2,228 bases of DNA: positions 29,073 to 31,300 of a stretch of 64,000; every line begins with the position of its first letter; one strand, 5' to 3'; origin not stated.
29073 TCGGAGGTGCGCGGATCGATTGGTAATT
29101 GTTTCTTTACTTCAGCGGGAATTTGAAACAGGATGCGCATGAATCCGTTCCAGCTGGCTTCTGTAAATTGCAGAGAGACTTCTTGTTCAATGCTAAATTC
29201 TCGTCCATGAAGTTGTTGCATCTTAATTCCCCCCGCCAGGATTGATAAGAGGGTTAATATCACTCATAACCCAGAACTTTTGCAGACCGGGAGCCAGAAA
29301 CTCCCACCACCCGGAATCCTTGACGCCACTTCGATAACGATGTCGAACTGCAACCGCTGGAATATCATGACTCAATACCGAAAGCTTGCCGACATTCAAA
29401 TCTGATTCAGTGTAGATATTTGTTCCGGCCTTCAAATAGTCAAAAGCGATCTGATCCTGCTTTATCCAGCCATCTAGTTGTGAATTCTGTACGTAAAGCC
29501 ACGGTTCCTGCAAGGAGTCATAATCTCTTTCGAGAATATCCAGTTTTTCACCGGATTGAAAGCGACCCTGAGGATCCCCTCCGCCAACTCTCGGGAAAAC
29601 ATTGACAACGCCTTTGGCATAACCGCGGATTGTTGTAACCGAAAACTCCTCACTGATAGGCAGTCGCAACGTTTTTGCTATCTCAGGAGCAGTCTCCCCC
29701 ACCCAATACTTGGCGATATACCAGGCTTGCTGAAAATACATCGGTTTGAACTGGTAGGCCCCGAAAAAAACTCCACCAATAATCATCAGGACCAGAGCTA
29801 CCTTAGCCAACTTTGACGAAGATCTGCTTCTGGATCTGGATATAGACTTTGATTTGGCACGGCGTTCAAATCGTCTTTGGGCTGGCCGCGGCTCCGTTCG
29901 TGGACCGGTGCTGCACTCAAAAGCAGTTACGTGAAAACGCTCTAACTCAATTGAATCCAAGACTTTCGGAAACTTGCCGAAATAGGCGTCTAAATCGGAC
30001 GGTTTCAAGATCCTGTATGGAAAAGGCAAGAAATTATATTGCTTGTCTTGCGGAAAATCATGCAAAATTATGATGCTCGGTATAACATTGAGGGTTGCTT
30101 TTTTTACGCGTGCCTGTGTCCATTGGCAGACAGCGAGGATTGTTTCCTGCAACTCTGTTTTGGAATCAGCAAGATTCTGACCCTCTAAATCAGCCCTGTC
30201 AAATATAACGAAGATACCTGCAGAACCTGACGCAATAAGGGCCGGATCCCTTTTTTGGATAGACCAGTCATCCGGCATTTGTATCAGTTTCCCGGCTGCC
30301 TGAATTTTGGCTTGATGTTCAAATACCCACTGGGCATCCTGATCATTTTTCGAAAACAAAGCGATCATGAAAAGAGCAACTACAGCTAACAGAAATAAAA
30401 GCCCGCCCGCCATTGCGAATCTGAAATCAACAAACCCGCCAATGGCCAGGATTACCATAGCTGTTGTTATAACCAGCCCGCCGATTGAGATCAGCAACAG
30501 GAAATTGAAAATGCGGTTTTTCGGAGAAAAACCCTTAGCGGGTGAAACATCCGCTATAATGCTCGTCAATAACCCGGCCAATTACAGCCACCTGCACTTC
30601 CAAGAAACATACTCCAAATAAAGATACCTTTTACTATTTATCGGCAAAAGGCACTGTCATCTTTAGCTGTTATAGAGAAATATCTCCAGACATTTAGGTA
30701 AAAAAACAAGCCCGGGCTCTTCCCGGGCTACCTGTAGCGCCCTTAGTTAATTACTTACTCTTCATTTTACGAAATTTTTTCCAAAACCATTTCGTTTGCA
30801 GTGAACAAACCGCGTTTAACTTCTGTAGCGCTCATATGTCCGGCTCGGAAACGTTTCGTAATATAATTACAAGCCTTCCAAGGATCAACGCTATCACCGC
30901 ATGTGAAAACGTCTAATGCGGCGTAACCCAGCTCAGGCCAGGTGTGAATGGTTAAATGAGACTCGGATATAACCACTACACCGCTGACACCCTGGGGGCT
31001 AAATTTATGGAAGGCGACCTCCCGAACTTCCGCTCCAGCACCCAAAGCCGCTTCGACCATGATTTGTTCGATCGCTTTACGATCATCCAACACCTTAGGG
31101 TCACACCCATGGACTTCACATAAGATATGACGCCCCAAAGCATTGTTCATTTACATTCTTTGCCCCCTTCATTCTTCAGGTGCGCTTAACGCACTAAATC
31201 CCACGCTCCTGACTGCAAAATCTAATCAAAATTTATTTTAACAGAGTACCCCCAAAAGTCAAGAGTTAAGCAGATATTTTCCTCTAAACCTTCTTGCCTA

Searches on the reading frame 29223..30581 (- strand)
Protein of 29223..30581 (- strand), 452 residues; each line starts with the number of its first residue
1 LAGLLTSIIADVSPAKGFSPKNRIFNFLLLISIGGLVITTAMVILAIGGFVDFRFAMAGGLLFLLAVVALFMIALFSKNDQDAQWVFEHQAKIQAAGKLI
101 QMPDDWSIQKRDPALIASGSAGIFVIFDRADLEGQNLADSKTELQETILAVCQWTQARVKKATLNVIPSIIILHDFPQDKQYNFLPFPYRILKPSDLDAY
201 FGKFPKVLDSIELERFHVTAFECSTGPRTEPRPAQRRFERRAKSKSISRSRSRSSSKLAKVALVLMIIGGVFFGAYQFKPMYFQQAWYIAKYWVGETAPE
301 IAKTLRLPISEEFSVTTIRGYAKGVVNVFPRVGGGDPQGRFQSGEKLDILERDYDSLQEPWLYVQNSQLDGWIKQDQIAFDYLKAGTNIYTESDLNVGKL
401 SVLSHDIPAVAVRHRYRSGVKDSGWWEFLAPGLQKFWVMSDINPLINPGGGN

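Call 3: search_protein_families(library=pfam, proteins=[window:29223-30581:-], max_evalue=1)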
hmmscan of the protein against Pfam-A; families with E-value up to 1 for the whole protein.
window:29223-30581:- (452 aa): 3 families
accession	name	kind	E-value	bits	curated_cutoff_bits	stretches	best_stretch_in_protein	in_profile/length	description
PF08239.17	SH3_3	-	0.028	15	27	1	336-375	14-50/54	Bacterial SH3 domain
PF14015.11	DUF4231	-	0.19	12.6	24.7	0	25-85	17-71/103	Protein of unknown function (DUF4231)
PF13567.11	DUF4131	-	0.39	10.8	31.6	0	33-105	12-79/165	Domain of unknown function (DUF4131)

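Call 4: search_protein_families(library=ncbifam, proteins=[window:29223-30581:-], max_evalue=1)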
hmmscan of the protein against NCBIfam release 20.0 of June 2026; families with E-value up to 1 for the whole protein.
window:29223-30581:- (452 aa): 0 families

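Call 15: search_protein_families(library=phrogs, proteins=[window:29223-30581:-], max_evalue=1)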
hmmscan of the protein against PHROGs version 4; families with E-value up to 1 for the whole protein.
window:29223-30581:- (452 aa): 1 family
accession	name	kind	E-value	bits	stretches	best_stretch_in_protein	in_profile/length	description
phrog_3093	-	unknown function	0.0058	17.9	1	16-75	6-64/85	-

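Call 22: find_homologous_proteins(query=window:29223-30581:-)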
Query window:29223-30581:- (452 aa): 4 proteins with E <= 0.001 among 8000 candidates.
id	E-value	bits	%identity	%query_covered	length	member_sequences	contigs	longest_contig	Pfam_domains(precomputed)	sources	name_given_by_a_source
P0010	0.0e+0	1016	99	100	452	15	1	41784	-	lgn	-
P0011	4.4e-209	713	70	100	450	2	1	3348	-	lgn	-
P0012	2.6e-204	697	67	100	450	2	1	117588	-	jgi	-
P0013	5.4e-179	614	59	100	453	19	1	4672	-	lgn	-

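Call 55: search_solved_structures(query=A7, max_evalue=10, show_alignments=2)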
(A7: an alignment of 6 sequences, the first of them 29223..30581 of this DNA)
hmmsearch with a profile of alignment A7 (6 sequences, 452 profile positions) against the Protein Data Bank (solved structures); distinct sequences matched with E-value up to 10: 1.
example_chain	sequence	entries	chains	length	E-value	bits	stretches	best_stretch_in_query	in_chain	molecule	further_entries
2ekh_A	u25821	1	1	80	0.25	13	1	340-378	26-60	SH3 and PX domain-containing protein 2A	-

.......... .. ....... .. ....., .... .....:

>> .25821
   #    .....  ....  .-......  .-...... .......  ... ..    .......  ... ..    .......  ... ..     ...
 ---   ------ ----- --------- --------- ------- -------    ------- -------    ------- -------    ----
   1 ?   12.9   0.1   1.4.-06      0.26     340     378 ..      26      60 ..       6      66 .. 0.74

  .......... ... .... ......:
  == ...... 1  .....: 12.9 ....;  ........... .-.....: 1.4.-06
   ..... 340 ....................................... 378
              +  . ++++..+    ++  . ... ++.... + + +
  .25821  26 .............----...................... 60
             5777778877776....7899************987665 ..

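Call 57: search_protein_families(library=pfam, alignment_id=A7, max_evalue=1)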
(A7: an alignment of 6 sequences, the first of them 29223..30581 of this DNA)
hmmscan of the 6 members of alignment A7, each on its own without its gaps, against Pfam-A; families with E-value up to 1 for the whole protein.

A. member 1, window:29223-30581:- (452 aa): 3 families
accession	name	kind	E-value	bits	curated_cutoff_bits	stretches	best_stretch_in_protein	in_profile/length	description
PF08239.17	SH3_3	-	0.028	15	27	1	336-375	14-50/54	Bacterial SH3 domain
PF14015.11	DUF4231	-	0.19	12.6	24.7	0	25-85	17-71/103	Protein of unknown function (DUF4231)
PF13567.11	DUF4131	-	0.39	10.8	31.6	0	33-105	12-79/165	Domain of unknown function (DUF4131)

B. families by the number of members that match (of 6 scanned): 13 families
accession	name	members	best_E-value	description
PF08239.17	SH3_3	4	0.0015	Bacterial SH3 domain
PF12913.13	SH3_6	2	0.082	SH3 domain (SH3b1 type)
PF14015.11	DUF4231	2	0.19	Protein of unknown function (DUF4231)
PF13567.11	DUF4131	2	0.39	Domain of unknown function (DUF4131)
PF07653.23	SH3_2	1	0.0035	Variant SH3 domain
PF10271.14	Tmp39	1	0.025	Putative transmembrane protein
PF00018.34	SH3_1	1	0.041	SH3 domain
PF00951.23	Arteri_Gl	1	0.081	Arterivirus GL envelope glycoprotein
PF07074.17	TRAP-gamma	1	0.12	Translocon-associated protein, gamma subunit (TRAP-gamma)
PF20990.2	DUF2207_C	1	0.26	Predicted membrane protein (DUF2207) C-terminal domain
PF10003.15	DUF2244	1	0.35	Integral membrane protein (DUF2244)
PF19744.4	DUF6232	1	0.54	Family of unknown function (DUF6232)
PF12666.12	PrgI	1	0.99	PrgI family protein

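Call 69: search_protein_families(library=padloc, proteins=[window:29223-30581:-], max_evalue=1)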
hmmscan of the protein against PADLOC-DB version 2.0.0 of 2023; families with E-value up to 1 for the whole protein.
window:29223-30581:- (452 aa): 0 families

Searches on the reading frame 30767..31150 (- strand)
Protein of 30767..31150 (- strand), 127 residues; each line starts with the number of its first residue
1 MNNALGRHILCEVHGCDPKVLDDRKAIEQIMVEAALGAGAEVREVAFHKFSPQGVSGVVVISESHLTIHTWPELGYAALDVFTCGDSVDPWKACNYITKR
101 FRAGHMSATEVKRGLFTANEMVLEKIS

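Call 26: find_related_loci(query=A4, collection=genome_contigs, flank=10000)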
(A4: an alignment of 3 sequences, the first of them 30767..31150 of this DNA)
Query A4 (127 aa) in genome_contigs; peptide patterns used: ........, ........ (x = any residue, [..] = any of these).
17 stretches matched a pattern; 5 encode a relative of the query (tblastn E <= 1e-3); 5 distinct loci.
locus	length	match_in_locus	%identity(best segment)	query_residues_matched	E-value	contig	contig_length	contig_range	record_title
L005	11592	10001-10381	96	1-127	3e-83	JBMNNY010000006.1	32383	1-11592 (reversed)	MAG: Bacillota bacterium isolate SBF912SR1HQ0011 scaffold_3883_c1, whole genome shotgun sequence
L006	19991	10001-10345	73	1-115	2e-59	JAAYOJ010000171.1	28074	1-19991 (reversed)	MAG: Peptococcaceae bacterium isolate AS21ysBPME_346 17783_AS21, whole genome shotgun sequence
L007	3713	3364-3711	78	1-116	6e-57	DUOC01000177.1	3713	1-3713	MAG TPA_asm: Thermoanaerobacterales bacterium isolate AS08sgBPME_136 298834_AS08, whole genome shotgun sequence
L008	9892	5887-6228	57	1-114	7e-43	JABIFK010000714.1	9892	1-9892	MAG: Candidatus Latescibacterota bacterium isolate SI053_bin19 k141_1262861, whole genome shotgun sequence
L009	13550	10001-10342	59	1-114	3e-42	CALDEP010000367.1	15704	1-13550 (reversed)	MAG: uncultured Aureispira sp. isolate B3_Bin_Bin_96_1 genome assembly, contig: c_000001263148, whole genome shotgun seq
